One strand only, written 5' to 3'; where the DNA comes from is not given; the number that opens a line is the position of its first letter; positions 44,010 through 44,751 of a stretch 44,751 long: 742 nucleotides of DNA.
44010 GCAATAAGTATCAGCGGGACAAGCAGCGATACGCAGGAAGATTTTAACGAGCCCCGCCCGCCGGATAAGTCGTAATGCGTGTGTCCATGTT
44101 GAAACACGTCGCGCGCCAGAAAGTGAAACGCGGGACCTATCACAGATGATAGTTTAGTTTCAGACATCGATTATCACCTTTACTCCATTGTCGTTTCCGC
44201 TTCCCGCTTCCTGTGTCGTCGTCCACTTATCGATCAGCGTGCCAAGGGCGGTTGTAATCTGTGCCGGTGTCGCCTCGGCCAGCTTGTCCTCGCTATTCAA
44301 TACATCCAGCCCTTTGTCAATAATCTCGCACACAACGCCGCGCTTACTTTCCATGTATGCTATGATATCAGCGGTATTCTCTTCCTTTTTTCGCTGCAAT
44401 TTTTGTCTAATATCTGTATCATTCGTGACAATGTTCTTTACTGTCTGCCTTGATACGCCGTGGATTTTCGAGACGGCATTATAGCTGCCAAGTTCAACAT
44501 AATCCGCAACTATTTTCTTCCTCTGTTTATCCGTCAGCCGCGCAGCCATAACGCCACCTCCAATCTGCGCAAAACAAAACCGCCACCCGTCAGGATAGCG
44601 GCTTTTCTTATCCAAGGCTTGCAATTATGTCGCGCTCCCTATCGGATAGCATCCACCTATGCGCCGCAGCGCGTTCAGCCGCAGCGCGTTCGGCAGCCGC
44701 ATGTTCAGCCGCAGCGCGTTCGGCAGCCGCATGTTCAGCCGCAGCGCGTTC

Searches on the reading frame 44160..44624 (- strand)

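Call 39: search_protein_families(library=phrogs, proteins=[window:44160-44624:-], max_evalue=0.001)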
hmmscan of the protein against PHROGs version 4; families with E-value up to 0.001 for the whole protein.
window:44160-44624:- (154 aa): 1 family
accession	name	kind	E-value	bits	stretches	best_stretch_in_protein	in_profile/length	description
phrog_609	-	lysis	0.00062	18.8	1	28-126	755-855/1055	RIIB lysis inhibitor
